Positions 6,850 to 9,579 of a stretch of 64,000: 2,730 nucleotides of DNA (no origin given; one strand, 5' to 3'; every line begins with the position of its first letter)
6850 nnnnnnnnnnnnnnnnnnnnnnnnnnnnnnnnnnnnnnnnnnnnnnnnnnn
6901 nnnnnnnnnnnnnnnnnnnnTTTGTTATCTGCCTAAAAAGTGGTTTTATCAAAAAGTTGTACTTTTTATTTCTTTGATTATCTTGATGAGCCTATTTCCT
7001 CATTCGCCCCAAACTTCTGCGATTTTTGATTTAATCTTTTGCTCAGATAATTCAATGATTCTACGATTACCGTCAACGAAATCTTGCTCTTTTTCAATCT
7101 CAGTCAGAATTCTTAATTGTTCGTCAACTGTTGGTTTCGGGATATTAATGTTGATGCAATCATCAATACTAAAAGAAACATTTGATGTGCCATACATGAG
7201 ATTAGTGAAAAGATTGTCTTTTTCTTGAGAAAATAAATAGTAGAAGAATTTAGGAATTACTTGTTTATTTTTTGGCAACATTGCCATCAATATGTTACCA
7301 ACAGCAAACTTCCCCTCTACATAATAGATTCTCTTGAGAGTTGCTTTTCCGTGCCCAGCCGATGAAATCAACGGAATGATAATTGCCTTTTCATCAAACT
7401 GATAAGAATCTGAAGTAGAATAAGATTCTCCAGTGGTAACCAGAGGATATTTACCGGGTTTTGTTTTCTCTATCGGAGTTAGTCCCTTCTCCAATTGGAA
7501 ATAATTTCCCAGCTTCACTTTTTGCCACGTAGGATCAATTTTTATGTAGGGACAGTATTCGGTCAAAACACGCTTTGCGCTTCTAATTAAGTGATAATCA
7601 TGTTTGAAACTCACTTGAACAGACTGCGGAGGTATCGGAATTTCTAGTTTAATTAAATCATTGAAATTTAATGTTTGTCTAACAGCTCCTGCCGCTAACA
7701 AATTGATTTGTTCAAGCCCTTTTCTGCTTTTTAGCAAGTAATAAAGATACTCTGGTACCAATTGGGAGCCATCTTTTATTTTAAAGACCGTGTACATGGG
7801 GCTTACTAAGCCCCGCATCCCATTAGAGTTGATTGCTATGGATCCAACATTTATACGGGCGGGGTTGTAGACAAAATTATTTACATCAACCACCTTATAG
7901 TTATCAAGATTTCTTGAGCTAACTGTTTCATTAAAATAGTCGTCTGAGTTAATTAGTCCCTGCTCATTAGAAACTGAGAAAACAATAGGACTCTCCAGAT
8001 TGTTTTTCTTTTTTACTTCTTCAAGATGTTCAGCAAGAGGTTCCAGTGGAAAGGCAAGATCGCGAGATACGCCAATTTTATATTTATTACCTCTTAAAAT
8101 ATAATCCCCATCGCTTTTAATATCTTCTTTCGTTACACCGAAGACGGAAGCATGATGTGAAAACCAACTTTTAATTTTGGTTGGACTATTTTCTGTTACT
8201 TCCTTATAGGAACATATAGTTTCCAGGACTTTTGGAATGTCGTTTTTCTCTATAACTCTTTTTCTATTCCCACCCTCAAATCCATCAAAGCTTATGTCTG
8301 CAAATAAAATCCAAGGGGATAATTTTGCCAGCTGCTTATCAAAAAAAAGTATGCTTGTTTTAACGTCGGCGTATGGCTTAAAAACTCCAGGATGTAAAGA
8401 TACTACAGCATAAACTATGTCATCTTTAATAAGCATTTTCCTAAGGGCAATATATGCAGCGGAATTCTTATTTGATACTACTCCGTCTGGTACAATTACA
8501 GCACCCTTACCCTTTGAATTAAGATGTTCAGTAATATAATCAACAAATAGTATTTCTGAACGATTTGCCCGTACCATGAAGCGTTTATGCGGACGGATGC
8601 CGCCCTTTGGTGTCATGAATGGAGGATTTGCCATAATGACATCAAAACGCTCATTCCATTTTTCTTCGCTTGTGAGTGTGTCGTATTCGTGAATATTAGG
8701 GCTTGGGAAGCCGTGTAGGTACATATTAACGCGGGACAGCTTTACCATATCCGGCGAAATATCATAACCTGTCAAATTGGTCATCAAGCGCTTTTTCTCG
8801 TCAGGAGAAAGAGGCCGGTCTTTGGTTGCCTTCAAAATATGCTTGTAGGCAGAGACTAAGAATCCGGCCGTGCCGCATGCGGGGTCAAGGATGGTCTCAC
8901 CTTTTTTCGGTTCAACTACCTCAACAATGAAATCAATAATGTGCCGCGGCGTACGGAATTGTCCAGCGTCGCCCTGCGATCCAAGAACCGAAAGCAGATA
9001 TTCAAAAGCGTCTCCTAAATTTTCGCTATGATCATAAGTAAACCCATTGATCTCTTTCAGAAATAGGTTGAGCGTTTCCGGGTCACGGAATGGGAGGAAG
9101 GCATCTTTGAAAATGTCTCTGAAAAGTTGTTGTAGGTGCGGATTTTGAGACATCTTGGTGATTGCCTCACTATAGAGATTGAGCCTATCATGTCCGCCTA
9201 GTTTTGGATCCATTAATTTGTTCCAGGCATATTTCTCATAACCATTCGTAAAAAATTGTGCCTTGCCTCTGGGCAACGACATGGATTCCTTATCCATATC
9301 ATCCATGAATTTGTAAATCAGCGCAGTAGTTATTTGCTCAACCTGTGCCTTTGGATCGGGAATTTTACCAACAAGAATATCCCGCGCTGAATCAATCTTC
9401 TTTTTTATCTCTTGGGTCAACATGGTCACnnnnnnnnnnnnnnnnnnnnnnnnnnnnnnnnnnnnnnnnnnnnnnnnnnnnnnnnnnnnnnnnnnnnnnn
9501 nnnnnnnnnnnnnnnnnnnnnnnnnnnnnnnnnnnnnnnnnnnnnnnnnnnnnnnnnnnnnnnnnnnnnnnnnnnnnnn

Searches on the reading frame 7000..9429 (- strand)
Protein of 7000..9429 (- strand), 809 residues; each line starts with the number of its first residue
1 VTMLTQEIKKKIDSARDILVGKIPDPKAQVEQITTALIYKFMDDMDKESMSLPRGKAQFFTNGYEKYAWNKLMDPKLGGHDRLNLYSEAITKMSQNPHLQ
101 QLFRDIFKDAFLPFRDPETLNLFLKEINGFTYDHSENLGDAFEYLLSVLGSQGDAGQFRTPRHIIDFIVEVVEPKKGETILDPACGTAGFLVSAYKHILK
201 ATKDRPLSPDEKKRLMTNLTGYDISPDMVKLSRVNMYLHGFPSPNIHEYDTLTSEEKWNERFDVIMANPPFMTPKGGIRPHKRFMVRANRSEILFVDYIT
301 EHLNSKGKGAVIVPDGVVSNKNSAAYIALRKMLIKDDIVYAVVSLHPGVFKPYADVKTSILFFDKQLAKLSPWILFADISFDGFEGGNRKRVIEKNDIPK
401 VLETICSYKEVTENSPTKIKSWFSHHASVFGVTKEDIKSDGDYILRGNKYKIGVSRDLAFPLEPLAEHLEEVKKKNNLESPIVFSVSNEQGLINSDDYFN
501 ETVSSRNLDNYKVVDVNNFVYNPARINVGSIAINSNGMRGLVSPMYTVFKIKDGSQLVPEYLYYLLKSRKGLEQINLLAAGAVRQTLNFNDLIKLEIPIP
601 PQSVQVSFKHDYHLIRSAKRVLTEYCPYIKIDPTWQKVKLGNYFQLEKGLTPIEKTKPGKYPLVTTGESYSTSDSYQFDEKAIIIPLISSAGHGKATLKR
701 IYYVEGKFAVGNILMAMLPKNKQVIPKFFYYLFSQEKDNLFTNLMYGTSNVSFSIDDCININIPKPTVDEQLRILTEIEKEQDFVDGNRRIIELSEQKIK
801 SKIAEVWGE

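Call 3: search_protein_families(library=pfam, proteins=[window:7000-9429:-], max_evalue=1)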
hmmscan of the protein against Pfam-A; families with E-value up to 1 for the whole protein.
window:7000-9429:- (809 aa): 10 families
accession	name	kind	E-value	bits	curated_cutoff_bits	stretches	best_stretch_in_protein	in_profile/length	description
PF02384.22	N6_Mtase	-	2.8e-53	181.7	20.4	1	136-432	4-290/311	N-6 DNA Methylase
PF01420.25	Methylase_S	-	3.1e-18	67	22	2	634-776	3-147/168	Type I restriction modification DNA specificity domain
PF07669.17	Eco57I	-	3.5e-07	30.9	25.3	1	255-345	69-165/171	Eco57I restriction-modification methylase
PF13847.12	Methyltransf_31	-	2.5e-06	27.7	27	1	175-269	2-82/145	Methyltransferase domain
PF01170.24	UPF0020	-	1.4e-05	25.4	22.3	1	168-271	20-131/197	RMKL-like, methyltransferase domain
PF05175.20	MTS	-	0.00047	20.3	23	1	217-275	56-112/170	Methyltransferase small domain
PF20473.4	MmeI_Mtase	-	0.0026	17.4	27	1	179-200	22-43/259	MmeI, DNA-methyltransferase domain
PF01209.24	Ubie_methyltran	-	0.0077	16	20.1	1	165-236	36-92/233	ubiE/COQ5 methyltransferase family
PF13649.12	Methyltransf_25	-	0.26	12.4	27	0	217-267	22-70/97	Methyltransferase domain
PF15792.10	LAS2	-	0.29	11.9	27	0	727-763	9-45/74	Lung adenoma susceptibility protein 2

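Call 4: search_protein_families(library=padloc, proteins=[window:7000-9429:-], max_evalue=1)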
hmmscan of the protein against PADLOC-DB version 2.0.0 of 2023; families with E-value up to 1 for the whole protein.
window:7000-9429:- (809 aa): 137 families (the best 25 are shown)
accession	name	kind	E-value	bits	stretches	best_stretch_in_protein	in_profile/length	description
PDLC03021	MTase_I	-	2.5e-92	308.3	1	3-459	2-460/491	Type I methyltransferase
PDLC03026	MTase_I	-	1.3e-60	204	1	27-367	25-357/487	Type I methyltransferase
PDLC03025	MTase_I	-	5.4e-50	168.6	1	95-367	97-373/569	Type I methyltransferase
PDLC04134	mad2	-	4.4e-40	135.9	1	6-408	139-487/492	mads_2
PDLC03129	Specificity_I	-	4.8e-40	135.6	2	474-606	20-153/431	Type I specificity subunit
PDLC03036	MTase_I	-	1.9e-35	120.4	1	134-367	192-433/635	Type I methyltransferase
PDLC03148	Specificity_I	-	2.7e-32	110.1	2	459-607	34-183/453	Type I specificity subunit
PDLC03624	REase_MTase_IIG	-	1.5e-29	100.5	3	135-412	399-692/1271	Type IIG restriction enzyme-methyltransferase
PDLC03034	MTase_I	-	1.2e-27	94.5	2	138-201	309-371/672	Type I methyltransferase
PDLC03018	MTase_I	-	2.5e-26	90.4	3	138-198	290-349/749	Type I methyltransferase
PDLC03087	Specificity_I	-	1.5e-25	88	2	463-605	227-374/418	Type I specificity subunit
PDLC03027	MTase_I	-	1.8e-25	87.6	1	135-414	135-415/810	Type I methyltransferase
PDLC03218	MTase_II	-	1.2e-24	84.8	1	140-365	250-481/532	Type II methyltransferase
PDLC03031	MTase_I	-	9.2e-24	81.7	1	132-412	159-460/834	Type I methyltransferase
PDLC03318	MTase_II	-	6.2e-23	79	2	137-205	326-393/723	Type II methyltransferase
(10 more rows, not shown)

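Call 5: search_protein_families(library=ncbifam, proteins=[window:7000-9429:-], max_evalue=1)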
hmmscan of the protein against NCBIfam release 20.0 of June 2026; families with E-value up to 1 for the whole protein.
window:7000-9429:- (809 aa): 14 families
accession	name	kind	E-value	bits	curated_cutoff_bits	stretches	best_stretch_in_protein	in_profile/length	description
NF047738.1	antiphage_MADS2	equivalog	2.1e-28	99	720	2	139-273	295-454/654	methylation-associated defense system DNA methyltransferase MAD2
NF047740.1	antiphage_MADS5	equivalog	1.5e-06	27.4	400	1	548-607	371-430/461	methylation-associated defense system restriction endonuclease subunit S MAD5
TIGR03534.1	RF_mod_PrmC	equivalog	6.6e-06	25.8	199.1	1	164-272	76-167/253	peptide chain release factor N(5)-glutamine methyltransferase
TIGR02987.1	met_A_Alw26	exception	3.8e-05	22.6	353.5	1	156-273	4-124/523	Alw26I/Eco31I/Esp3I family type II restriction adenine-specific DNA-methyltransferase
NF033452.1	BREX_1_MTaseX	exception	4.8e-05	21.4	500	1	258-358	504-609/1210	BREX-1 system adenine-specific DNA-methyltransferase PglX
NF007278.0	PRK09737.1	equivalog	0.00044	19.1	662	1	546-604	105-163/461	type I restriction-modification system specificity subunit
TIGR01177.1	TIGR01177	hypoth_equivalog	0.0012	18.2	316.55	1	168-194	174-200/330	TIGR01177 family methyltransferase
NF033454.1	BREX_5_MTaseX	exception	0.018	12.6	900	1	179-240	304-368/1404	BREX-5 system adenine-specific DNA-methyltransferase PglX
TIGR00536.1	hemK_fam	subfamily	0.022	13.8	115.5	1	218-272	140-193/286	HemK family protein methyltransferase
NF033451.1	BREX_2_MTaseX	equivalog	0.022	12.5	400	1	176-238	223-288/1185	BREX-2 system adenine-specific DNA-methyltransferase PglX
NF011529.0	PRK14968.1-3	equivalog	0.037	13.5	162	1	216-274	56-111/198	putative methyltransferase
NF001244.0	PRK00216.1-5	equivalog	0.059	12.7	216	1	169-233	41-90/236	bifunctional demethylmenaquinone methyltransferase/2-methoxy-6-polyprenyl-1,4-benzoquinol methylase UbiE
NF047853.1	tRm6a37MtseTrmN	equivalog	0.071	12.8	350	1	245-322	98-177/244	tRNA(1)(Val) (adenine(37)-N(6))-methyltransferase TrmN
TIGR01934.1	MenG_MenH_UbiE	subfamily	0.15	11.3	158.35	1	168-232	31-78/223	ubiquinone/menaquinone biosynthesis methyltransferase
